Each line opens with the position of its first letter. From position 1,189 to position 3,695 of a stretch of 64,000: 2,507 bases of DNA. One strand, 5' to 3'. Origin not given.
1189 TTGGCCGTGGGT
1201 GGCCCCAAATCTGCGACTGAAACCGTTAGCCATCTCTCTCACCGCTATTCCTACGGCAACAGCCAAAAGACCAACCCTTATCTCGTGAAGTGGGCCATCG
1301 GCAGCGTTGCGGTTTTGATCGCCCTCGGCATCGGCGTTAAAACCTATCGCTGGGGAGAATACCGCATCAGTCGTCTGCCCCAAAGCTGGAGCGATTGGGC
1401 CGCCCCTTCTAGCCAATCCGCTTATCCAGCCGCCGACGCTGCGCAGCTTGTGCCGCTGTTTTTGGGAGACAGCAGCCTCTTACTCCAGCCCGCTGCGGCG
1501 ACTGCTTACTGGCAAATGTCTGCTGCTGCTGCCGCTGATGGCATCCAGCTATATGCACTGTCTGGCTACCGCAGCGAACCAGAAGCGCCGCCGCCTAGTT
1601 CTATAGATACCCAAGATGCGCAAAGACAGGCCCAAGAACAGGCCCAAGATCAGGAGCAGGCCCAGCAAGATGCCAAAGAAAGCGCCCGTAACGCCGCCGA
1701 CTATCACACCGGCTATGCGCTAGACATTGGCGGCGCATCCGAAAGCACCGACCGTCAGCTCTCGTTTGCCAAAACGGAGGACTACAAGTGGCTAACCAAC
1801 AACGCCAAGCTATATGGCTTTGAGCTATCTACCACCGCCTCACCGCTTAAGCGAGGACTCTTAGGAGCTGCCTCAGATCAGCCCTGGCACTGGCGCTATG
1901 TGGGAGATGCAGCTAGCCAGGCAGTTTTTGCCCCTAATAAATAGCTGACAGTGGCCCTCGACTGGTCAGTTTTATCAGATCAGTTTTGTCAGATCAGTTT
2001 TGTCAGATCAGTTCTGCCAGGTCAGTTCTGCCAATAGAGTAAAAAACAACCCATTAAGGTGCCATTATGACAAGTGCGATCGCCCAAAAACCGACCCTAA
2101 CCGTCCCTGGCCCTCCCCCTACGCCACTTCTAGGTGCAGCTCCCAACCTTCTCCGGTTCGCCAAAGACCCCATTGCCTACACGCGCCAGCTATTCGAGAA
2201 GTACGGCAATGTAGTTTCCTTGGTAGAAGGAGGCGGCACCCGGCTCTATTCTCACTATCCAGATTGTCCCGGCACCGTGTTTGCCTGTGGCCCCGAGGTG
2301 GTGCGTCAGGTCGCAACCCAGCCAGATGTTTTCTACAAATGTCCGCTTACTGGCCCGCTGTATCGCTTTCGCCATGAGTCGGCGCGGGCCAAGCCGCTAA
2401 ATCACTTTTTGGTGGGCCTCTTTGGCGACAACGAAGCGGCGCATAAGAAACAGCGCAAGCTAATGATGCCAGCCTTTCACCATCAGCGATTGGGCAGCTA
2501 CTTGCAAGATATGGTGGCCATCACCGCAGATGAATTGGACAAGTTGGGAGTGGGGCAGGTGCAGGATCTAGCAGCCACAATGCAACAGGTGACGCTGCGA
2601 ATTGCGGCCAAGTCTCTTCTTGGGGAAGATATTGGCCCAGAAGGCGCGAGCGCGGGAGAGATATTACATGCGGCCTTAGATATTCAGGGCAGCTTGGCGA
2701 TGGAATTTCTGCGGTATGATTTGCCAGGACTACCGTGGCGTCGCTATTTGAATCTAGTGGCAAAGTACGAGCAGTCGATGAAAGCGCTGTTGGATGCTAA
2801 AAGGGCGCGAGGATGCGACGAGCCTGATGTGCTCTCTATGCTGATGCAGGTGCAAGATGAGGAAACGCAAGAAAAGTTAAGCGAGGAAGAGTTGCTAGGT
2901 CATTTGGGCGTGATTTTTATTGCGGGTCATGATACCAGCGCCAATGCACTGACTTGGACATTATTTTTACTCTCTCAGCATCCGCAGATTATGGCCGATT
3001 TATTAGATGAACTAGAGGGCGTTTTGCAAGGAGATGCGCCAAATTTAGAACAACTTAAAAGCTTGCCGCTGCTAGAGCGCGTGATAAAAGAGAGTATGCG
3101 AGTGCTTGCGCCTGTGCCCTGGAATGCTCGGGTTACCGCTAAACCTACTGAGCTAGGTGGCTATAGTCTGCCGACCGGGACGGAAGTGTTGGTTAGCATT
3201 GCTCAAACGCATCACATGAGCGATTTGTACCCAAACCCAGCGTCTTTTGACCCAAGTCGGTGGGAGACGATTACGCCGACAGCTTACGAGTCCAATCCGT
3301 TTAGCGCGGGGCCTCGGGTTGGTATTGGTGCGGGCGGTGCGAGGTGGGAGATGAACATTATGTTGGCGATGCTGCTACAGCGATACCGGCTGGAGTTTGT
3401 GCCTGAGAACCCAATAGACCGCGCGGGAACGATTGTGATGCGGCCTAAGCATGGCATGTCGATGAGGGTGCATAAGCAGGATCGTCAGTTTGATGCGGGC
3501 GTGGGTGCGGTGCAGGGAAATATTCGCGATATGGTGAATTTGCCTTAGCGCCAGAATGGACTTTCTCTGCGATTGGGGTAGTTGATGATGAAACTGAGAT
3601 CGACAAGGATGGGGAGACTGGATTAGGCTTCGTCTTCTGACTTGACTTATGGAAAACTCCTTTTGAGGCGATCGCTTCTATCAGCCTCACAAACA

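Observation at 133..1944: Receptor-like double pseudoenzyme: dead kinase inside, dead D,D-peptidase outside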

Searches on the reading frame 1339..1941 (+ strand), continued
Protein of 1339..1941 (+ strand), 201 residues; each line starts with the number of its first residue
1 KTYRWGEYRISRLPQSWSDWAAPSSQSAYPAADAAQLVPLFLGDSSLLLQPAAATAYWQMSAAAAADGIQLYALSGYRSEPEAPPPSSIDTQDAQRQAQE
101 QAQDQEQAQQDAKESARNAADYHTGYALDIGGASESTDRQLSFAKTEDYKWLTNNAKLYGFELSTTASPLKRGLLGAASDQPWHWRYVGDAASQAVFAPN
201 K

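Call 65: search_protein_families(library=pfam, proteins=[P0229, P0231, P0269, P0256, P0282, P0297, P0306, P0247, P0325, P0307], max_evalue=0.0001)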
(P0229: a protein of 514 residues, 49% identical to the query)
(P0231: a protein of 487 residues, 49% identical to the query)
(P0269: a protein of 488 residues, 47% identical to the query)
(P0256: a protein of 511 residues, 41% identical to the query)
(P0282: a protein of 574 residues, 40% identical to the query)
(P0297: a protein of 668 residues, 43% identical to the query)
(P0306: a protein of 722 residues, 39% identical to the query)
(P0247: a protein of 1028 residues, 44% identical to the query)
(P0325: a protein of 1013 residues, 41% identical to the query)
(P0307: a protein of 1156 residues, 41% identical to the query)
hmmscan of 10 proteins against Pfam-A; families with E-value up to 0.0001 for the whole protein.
P0229 (514 aa): 2 families
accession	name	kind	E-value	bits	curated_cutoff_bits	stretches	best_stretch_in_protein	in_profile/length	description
PF02557.22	VanY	-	7e-21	74.8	25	1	377-500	2-132/132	D-alanyl-D-alanine carboxypeptidase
PF00069.31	Pkinase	-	6.3e-17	62.3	31.7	1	26-264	10-255/263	Protein kinase domain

P0231 (487 aa): 2 families
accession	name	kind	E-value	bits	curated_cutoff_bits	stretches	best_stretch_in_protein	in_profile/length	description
PF00069.31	Pkinase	-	5.6e-17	62.4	31.7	1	53-256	47-256/263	Protein kinase domain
PF02557.22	VanY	-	2.3e-14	53.7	25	1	420-478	68-132/132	D-alanyl-D-alanine carboxypeptidase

P0269 (488 aa): 4 families
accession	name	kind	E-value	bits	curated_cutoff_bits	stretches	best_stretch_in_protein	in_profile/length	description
PF00069.31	Pkinase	-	1.6e-33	116.7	31.7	1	7-255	1-257/263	Protein kinase domain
PF02557.22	VanY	-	1.4e-18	67.4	25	1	366-483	3-129/132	D-alanyl-D-alanine carboxypeptidase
PF07714.23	PK_Tyr_Ser-Thr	-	3.7e-16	59.6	23.1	1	9-201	3-194/258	Protein tyrosine and serine/threonine kinase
PF03109.22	ABC1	-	9.6e-05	22.1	22.9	0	78-161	141-222/244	ABC1 atypical kinase-like domain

P0256 (511 aa): 1 family
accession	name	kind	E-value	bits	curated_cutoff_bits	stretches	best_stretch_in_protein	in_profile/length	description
PF02557.22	VanY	-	9.7e-41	139.1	25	1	369-497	2-131/132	D-alanyl-D-alanine carboxypeptidase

P0282 (574 aa): 1 family
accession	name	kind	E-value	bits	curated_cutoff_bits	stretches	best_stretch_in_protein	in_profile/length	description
PF02557.22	VanY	-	1.6e-42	144.9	25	1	429-558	2-131/132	D-alanyl-D-alanine carboxypeptidase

P0297 (668 aa): 2 families
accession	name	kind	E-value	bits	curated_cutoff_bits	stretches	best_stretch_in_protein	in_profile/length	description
PF02557.22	VanY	-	1.1e-38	132.4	25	1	524-648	4-132/132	D-alanyl-D-alanine carboxypeptidase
PF01551.29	Peptidase_M23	-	1.9e-12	47.7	28.7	1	338-433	2-88/96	Peptidase family M23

P0306 (722 aa): 2 families
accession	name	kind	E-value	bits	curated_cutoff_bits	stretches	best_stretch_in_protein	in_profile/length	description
PF02557.22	VanY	-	1.7e-43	148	25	1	577-707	2-132/132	D-alanyl-D-alanine carboxypeptidase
PF01551.29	Peptidase_M23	-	4e-07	30.6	28.7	1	428-524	2-95/96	Peptidase family M23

P0247 (1028 aa): 2 families
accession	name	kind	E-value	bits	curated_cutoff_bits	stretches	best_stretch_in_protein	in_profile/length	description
PF02557.22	VanY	-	3.4e-37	127.6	25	1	578-704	2-131/132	D-alanyl-D-alanine carboxypeptidase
PF01551.29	Peptidase_M23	-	9.4e-27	93.5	28.7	1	914-1021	2-96/96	Peptidase family M23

P0325 (1013 aa): 2 families
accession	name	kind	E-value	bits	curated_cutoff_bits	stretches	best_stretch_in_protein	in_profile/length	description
PF02557.22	VanY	-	1.2e-39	135.6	25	1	581-705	3-131/132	D-alanyl-D-alanine carboxypeptidase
PF01551.29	Peptidase_M23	-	1.5e-15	57.5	28.7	1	891-991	1-91/96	Peptidase family M23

P0307 (1156 aa): 2 families
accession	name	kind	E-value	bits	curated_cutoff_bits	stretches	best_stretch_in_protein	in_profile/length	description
PF02557.22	VanY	-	4.7e-35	120.7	25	1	810-935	3-131/132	D-alanyl-D-alanine carboxypeptidase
PF01551.29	Peptidase_M23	-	5e-15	55.9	28.7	1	584-674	5-87/96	Peptidase family M23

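Call 66: search_protein_families(library=pfam, proteins=[P0344, P0359, P0367, P0339, P0277, P0299, P0326, P0276, P0300, P0249], max_evalue=0.0001)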
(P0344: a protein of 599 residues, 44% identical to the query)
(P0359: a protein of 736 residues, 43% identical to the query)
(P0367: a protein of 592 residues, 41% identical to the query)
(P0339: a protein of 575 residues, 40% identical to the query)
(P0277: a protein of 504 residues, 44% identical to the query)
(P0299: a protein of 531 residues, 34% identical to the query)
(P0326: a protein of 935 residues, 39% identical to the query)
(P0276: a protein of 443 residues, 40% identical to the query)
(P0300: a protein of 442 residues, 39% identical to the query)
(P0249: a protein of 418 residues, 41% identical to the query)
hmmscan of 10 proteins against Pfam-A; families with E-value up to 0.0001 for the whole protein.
P0344 (599 aa): 2 families
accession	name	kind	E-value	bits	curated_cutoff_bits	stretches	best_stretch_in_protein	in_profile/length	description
PF02557.22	VanY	-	3.8e-38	130.7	25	1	301-424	3-131/132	D-alanyl-D-alanine carboxypeptidase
PF01551.29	Peptidase_M23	-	4.3e-24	85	28.7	1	490-579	2-89/96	Peptidase family M23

P0359 (736 aa): 2 families
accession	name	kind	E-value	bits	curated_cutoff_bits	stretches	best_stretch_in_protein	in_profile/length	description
PF02557.22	VanY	-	2.1e-44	150.9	25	1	284-409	3-131/132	D-alanyl-D-alanine carboxypeptidase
PF01551.29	Peptidase_M23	-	9.5e-32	109.5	28.7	1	628-716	2-90/96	Peptidase family M23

P0367 (592 aa): 2 families
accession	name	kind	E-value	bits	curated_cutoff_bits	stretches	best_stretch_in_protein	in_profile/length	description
PF02557.22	VanY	-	1.3e-38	132.2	25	1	287-412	3-131/132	D-alanyl-D-alanine carboxypeptidase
PF01551.29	Peptidase_M23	-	8.9e-29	100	28.7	1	484-571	2-89/96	Peptidase family M23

P0339 (575 aa): 2 families
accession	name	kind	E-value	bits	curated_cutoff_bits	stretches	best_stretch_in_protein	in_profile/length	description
PF02557.22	VanY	-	1.4e-43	148.3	25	1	99-225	2-131/132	D-alanyl-D-alanine carboxypeptidase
PF01551.29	Peptidase_M23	-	6e-32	110.2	28.7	1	463-550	2-89/96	Peptidase family M23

P0277 (504 aa): 2 families
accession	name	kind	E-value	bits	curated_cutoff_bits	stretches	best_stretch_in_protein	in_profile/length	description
PF02557.22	VanY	-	4.2e-39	133.8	25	1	64-189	2-131/132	D-alanyl-D-alanine carboxypeptidase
PF01551.29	Peptidase_M23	-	9.5e-27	93.5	28.7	1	394-483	2-91/96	Peptidase family M23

P0299 (531 aa): 2 families
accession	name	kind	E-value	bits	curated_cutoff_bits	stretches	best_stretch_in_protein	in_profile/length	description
PF02557.22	VanY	-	1.3e-57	193.6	25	2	332-455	3-131/132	D-alanyl-D-alanine carboxypeptidase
PF06844.16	DUF1244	-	3.2e-05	24.4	27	0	418-462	18-62/67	Protein of unknown function (DUF1244)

P0326 (935 aa): 3 families
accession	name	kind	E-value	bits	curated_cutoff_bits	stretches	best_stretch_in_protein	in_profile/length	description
PF02557.22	VanY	-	4.1e-46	156.5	25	1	55-183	2-131/132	D-alanyl-D-alanine carboxypeptidase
PF01551.29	Peptidase_M23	-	2.1e-33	114.8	28.7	1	832-922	2-92/96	Peptidase family M23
PF00182.24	Glyco_hydro_19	-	7e-08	33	25.5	1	695-731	106-142/232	Chitinase class I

P0276 (443 aa): 2 families
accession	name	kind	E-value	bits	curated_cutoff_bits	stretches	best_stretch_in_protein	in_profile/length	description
PF02557.22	VanY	-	5.3e-44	149.6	25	1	305-433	3-131/132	D-alanyl-D-alanine carboxypeptidase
PF01551.29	Peptidase_M23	-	7.7e-05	23.3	28.7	0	159-255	3-96/96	Peptidase family M23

P0300 (442 aa): 1 family
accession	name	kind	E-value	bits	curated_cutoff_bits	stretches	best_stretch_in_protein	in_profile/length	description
PF02557.22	VanY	-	4.6e-44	149.8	25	1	288-416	3-131/132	D-alanyl-D-alanine carboxypeptidase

P0249 (418 aa): 1 family
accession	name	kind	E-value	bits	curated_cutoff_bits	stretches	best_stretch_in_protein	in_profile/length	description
PF02557.22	VanY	-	9e-39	132.7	25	1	271-401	3-132/132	D-alanyl-D-alanine carboxypeptidase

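Call 68: list_cluster_members(proteins=[P0269, P0229, P0231])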
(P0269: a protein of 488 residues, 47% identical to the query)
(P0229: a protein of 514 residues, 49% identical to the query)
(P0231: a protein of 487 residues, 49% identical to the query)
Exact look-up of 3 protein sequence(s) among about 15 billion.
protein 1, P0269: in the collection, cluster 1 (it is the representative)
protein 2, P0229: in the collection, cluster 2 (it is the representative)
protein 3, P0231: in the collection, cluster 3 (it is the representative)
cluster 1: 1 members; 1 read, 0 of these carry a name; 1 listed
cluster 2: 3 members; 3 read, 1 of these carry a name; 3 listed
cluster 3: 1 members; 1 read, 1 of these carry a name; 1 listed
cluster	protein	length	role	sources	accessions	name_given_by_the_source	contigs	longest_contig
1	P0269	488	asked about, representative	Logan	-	-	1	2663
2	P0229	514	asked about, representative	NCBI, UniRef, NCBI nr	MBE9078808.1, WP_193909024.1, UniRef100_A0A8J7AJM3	D-alanyl-D-alanine carboxypeptidase family protein [Romeria aff. gracilis LEGE 07310] | D-alanyl-D-alanine carboxypeptidase family protein n=1 Tax=Vasconcelosia minhoensis LEGE ... | D-alanyl-D-alanine carboxypeptidase family protein [Romeria gracilis]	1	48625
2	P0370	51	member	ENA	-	-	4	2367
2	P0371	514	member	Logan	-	-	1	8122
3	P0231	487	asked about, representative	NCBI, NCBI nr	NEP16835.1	MAG: hypothetical protein F6J97_08005 [Leptolyngbya sp. SIO4C1] | hypothetical protein [Leptolyngbya sp. SIO4C1]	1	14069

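Call 69: find_encoding_contigs(protein=P0269, flank=8000, max_places=3)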
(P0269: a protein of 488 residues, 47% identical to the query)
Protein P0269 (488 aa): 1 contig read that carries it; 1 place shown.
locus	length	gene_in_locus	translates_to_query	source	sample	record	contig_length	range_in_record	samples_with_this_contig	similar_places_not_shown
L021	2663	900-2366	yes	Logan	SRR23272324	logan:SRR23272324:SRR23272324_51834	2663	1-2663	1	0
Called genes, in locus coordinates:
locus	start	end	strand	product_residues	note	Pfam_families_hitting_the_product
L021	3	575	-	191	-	?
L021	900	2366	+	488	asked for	PF00069:Pkinase, PF07714:PK_Tyr_Ser-Thr, PF02557:VanY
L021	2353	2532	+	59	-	-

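Call 70: find_encoding_contigs(protein=P0229, flank=4000, max_places=1)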
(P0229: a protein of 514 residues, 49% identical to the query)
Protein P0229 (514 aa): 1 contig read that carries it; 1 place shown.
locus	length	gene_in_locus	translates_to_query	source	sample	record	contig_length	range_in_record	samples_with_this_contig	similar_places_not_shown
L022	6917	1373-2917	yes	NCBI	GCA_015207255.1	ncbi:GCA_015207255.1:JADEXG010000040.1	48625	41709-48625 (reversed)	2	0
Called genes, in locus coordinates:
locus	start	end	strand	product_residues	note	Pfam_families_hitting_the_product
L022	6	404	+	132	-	PF13366:PDDEXK_3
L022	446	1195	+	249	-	PF04474:DUF554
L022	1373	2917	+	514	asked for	PF00069:Pkinase, PF02557:VanY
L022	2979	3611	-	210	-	PF00578:AhpC-TSA, PF08534:Redoxin, PF10417:1-cysPrx_C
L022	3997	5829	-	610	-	PF01476:LysM, PF23472:LysM2_CERK1_LYK3_4_5 (faint), PF01476:LysM, PF23473:LysM3_LYK4_5, PF01551:Peptidase_M23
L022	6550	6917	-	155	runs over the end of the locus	PF00588:SpoU_methylase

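Call 71: find_encoding_contigs(protein=P0231, flank=4000, max_places=1)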
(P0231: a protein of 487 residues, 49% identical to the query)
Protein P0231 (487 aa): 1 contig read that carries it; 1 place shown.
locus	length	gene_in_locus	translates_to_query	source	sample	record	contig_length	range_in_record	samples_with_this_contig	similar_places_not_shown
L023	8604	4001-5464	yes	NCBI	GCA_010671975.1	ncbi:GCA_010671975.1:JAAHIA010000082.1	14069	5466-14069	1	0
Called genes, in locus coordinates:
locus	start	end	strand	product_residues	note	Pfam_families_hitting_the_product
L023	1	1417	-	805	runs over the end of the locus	PF02927:CelD_N, PF00759:Glyco_hydro_9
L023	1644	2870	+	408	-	-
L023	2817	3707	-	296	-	PF00535:Glycos_transf_2, PF10111:Glyco_tranf_2_2, PF13641:Glyco_tranf_2_3, PF13632:Glyco_trans_2_3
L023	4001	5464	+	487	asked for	PF00069:Pkinase, PF02557:VanY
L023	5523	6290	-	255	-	PF00005:ABC_tran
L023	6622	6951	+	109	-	PF14317:YcxB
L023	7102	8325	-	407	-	PF09992:NAGPA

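Call 74: find_related_loci(query=P0269, collection=metagenome_contigs, flank=6000)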
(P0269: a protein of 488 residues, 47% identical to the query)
Query P0269 (488 aa) in metagenome_contigs; peptide patterns used: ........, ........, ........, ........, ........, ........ (x = any residue, [..] = any of these).
99 stretches matched a pattern; 3 encode a relative of the query (tblastn E <= 1e-3); 3 distinct loci.
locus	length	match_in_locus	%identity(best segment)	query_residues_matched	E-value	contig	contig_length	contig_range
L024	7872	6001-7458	76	1-486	0e+0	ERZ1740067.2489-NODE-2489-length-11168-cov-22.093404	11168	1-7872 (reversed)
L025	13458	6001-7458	76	1-486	0e+0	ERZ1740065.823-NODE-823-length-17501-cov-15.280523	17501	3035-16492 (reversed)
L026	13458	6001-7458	71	1-486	0e+0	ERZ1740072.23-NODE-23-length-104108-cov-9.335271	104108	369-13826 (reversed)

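Call 80: search_protein_families(library=pfam, proteins=[P0236, P0265, P0360, P0363], max_evalue=0.01)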
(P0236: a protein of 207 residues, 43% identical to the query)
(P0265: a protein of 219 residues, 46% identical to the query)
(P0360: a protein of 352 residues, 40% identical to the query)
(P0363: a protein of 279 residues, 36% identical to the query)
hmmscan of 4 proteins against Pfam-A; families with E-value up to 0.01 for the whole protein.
P0236 (207 aa): 1 family
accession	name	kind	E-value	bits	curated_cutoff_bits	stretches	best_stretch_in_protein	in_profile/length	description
PF02557.22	VanY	-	6.5e-19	68.5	25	1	77-195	3-131/132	D-alanyl-D-alanine carboxypeptidase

P0265 (219 aa): 1 family
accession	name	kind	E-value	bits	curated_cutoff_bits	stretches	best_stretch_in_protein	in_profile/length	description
PF02557.22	VanY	-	4.3e-20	72.3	25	1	98-216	3-130/132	D-alanyl-D-alanine carboxypeptidase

P0360 (352 aa): 2 families
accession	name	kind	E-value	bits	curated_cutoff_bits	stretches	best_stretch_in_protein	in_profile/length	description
PF02557.22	VanY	-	1.3e-20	73.9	25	1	225-344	2-132/132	D-alanyl-D-alanine carboxypeptidase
PF00069.31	Pkinase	-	6e-09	36.1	31.7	1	6-123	134-260/263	Protein kinase domain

P0363 (279 aa): 1 family
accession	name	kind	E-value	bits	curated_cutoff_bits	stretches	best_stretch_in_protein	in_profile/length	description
PF02557.22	VanY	-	3.7e-22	79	25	1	123-248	2-132/132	D-alanyl-D-alanine carboxypeptidase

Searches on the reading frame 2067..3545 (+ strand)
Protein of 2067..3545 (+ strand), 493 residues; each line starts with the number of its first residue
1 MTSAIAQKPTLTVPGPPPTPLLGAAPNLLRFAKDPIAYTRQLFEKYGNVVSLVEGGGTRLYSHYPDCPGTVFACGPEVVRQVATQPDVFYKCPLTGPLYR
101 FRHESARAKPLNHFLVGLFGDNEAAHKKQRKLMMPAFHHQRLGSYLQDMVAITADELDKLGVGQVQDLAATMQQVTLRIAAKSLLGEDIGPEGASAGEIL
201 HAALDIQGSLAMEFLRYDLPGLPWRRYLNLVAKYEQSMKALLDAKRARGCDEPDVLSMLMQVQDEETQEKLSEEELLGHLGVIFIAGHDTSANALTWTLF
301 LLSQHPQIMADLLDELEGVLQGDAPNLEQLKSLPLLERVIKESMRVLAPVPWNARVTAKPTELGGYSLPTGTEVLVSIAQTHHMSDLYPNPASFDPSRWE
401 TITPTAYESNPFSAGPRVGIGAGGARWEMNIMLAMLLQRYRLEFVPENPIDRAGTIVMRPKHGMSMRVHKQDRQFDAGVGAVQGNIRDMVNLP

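Call 19: search_protein_families(library=pfam, proteins=[window:2067-3545:+], max_evalue=1)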
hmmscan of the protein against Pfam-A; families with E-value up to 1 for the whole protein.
window:2067-3545:+ (493 aa): 1 family
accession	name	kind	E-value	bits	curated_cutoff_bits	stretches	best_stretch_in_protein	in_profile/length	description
PF00067.27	p450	-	1.9e-66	225.2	22.8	1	14-462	2-457/462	Cytochrome P450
